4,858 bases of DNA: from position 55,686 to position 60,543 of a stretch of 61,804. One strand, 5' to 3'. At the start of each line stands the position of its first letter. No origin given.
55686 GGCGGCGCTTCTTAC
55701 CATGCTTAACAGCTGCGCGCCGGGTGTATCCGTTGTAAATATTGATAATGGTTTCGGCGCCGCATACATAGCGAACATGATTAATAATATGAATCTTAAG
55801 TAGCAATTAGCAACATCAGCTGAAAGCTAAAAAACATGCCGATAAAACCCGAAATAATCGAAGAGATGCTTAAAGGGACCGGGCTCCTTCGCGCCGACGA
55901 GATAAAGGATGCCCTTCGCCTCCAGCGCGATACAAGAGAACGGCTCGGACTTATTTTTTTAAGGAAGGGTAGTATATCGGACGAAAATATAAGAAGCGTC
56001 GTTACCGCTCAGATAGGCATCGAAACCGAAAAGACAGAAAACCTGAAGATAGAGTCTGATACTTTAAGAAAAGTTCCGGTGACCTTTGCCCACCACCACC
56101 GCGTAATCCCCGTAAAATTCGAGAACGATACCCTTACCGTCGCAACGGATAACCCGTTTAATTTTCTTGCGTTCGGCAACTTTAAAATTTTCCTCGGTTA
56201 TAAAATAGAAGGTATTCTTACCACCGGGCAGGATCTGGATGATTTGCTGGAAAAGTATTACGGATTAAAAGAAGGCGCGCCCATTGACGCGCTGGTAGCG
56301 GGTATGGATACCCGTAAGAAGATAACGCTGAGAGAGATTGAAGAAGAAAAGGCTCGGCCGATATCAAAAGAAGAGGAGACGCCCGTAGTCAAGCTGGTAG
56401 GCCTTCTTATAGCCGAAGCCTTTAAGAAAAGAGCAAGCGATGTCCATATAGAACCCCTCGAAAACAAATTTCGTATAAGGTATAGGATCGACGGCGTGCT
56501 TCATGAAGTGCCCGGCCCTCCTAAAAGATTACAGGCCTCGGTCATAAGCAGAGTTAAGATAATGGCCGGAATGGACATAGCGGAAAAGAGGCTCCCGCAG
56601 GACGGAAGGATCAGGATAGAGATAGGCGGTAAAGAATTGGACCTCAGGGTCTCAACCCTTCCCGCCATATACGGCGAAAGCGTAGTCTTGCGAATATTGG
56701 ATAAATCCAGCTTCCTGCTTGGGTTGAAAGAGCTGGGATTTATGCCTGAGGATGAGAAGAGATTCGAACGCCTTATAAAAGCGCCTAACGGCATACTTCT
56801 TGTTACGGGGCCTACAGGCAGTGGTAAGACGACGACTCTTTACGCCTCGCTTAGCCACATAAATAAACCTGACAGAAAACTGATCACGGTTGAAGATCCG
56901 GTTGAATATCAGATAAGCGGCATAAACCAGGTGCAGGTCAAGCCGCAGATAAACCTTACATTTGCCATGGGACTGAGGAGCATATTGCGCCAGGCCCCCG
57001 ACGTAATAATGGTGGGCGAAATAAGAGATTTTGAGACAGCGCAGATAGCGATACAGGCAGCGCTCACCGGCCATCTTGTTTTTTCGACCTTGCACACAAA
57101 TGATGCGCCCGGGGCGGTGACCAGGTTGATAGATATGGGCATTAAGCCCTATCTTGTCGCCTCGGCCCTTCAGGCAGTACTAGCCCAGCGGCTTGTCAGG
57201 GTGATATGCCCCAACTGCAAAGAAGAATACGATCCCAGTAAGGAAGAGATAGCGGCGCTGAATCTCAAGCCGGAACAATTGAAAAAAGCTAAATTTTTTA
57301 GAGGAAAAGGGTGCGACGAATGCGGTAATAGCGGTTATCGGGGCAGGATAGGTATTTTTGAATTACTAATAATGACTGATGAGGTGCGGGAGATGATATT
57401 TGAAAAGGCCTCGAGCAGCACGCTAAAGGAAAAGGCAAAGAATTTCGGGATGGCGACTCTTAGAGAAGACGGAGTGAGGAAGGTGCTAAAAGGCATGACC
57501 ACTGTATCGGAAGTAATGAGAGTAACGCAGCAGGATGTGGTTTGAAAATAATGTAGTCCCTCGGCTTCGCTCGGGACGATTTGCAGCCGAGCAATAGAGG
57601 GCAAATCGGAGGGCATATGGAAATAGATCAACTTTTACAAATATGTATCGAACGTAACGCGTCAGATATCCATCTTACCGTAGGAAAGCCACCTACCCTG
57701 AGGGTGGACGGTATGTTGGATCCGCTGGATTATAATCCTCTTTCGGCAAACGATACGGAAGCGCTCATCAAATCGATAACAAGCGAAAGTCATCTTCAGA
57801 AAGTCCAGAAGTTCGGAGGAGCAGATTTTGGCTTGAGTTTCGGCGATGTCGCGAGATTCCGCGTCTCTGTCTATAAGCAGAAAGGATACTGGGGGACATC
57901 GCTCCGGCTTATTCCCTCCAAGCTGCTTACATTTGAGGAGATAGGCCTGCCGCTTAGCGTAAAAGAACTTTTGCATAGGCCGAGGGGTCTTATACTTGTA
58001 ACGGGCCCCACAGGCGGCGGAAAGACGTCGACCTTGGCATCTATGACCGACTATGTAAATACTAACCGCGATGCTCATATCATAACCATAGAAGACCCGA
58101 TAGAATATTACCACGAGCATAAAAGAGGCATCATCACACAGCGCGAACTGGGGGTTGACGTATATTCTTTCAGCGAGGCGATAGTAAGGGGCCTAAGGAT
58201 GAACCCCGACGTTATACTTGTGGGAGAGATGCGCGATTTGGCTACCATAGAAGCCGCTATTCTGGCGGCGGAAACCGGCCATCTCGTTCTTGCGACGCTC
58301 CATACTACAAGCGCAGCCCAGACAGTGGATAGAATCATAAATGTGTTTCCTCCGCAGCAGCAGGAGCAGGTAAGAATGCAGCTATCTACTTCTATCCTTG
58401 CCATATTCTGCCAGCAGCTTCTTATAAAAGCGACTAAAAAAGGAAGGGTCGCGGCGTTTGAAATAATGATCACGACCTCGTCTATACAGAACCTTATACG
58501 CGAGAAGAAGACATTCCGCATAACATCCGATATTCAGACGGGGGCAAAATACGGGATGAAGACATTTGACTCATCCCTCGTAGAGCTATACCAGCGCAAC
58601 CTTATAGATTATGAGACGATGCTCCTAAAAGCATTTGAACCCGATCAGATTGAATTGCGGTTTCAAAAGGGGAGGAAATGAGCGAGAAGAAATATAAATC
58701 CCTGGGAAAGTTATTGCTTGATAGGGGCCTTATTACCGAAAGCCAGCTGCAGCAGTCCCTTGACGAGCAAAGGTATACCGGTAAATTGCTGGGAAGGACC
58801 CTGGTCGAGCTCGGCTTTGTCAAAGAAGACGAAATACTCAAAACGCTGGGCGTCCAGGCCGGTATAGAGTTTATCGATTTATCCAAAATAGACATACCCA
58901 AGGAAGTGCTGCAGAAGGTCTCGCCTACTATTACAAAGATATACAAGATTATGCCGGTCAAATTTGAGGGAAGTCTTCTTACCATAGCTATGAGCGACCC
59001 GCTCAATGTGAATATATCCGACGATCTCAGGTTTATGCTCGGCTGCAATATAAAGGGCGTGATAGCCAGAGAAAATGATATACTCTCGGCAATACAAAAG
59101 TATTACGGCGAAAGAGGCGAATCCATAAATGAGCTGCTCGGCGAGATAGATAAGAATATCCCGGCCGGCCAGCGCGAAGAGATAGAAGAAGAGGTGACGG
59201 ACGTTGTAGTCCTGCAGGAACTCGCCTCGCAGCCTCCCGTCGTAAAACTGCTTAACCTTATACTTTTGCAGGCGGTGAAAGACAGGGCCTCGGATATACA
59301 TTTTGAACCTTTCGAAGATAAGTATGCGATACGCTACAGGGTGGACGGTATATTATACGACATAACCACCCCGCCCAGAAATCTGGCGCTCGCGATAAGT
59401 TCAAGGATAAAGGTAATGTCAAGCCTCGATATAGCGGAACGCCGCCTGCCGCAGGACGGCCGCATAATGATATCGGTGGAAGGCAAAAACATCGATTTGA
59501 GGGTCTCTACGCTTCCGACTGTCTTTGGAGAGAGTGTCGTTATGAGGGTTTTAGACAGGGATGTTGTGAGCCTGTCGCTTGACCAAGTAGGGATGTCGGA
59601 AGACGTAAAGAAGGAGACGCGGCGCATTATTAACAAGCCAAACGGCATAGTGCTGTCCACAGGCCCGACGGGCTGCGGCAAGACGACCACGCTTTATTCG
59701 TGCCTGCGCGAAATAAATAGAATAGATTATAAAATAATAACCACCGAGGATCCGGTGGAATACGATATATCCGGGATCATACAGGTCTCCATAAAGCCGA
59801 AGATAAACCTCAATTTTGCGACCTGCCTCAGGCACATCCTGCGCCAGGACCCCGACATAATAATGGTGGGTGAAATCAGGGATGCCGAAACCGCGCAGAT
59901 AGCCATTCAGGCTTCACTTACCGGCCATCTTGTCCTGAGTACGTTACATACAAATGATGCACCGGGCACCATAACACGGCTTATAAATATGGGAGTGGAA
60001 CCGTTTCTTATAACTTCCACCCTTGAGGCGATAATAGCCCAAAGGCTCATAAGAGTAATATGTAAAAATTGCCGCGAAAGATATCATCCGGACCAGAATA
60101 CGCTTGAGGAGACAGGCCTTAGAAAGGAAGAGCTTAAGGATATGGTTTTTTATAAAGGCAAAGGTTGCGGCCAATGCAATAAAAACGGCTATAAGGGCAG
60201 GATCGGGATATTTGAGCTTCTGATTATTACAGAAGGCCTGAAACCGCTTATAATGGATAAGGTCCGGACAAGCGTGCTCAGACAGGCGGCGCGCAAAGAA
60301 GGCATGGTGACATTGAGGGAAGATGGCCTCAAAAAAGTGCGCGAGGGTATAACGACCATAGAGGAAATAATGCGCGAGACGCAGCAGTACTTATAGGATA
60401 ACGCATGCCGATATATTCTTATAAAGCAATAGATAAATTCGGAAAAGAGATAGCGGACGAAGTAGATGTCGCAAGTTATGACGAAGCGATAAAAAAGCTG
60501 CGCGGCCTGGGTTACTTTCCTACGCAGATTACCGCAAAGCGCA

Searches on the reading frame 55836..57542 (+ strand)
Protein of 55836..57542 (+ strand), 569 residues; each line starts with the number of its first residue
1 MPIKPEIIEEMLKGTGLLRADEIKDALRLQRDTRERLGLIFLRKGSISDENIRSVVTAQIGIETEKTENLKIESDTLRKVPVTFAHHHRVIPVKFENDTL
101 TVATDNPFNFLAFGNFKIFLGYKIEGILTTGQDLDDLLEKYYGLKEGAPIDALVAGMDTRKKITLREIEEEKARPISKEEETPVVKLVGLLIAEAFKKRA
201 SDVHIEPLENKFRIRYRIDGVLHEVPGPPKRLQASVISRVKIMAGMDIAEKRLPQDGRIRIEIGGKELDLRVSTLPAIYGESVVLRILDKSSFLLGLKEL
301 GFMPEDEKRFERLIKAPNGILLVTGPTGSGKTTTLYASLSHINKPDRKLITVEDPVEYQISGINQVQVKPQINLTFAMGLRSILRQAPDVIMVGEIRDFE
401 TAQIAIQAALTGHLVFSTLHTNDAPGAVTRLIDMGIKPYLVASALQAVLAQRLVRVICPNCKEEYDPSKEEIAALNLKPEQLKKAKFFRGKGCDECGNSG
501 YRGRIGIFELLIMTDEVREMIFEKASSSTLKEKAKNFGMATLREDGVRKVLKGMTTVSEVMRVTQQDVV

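Call 3: search_protein_families(library=pfam, proteins=[window:55836-57542:+], max_evalue=0.01)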
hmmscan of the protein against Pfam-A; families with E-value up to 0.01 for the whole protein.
window:55836-57542:+ (569 aa): 7 families
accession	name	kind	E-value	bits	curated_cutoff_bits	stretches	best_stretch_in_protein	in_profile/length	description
PF00437.27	T2SSE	-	6.4e-146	486.2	24.9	1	178-562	2-370/370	Type II/IV secretion system protein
PF05157.20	MshEN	-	3.3e-14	53.1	23.1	1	61-146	2-88/90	MshEN domain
PF25199.1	nSTAND_NTPase5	-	0.0011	19.3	34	1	316-358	39-82/145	Novel STAND NTPase 5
PF13191.12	AAA_16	-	0.0018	19.2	32.6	1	317-415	24-113/167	AAA ATPase domain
PF13401.12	AAA_22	-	0.0018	19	27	1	318-356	5-43/130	AAA domain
PF13476.12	AAA_23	-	0.0075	17.4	27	0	317-337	18-38/201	AAA domain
PF13555.12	AAA_29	-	0.0082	16.3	27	0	317-337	21-41/61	P-loop containing region of AAA domain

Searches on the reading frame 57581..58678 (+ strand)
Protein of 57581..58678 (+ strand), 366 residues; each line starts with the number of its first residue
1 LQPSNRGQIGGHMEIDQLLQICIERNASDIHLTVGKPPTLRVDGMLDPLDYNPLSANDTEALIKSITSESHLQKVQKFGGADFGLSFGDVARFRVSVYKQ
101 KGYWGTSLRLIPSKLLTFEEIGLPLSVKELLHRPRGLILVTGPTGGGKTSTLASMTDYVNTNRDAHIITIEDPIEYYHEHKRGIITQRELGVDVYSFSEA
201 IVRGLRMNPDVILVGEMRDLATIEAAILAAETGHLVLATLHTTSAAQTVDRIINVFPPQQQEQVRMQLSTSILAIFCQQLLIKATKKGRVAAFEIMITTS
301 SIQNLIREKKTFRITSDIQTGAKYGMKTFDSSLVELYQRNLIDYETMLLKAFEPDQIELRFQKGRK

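Call 3: search_protein_families(library=pfam, proteins=[window:57581-58678:+], max_evalue=0.01)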
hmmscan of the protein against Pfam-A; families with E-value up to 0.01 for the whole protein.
window:57581-58678:+ (366 aa): 4 families
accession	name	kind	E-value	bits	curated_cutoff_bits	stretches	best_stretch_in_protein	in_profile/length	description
PF00437.27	T2SSE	-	3.1e-46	158.2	24.9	1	15-294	12-288/370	Type II/IV secretion system protein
PF13401.12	AAA_22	-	0.0035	18.1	27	1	134-171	4-40/130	AAA domain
PF13191.12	AAA_16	-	0.0047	17.9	32.6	1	132-177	22-63/167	AAA ATPase domain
PF13604.12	AAA_30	-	0.0089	16.2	27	0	127-162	10-45/191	AAA domain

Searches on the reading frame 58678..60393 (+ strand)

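Call 3: search_protein_families(library=pfam, proteins=[window:58678-60393:+], max_evalue=0.01)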
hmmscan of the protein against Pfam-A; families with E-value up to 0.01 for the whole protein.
window:58678-60393:+ (572 aa): 2 families
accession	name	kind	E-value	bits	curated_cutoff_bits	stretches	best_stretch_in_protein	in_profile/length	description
PF00437.27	T2SSE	-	3.5e-142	473.9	24.9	1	183-566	3-370/370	Type II/IV secretion system protein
PF05157.20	MshEN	-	4.8e-20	71.8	23.1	1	62-148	2-89/90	MshEN domain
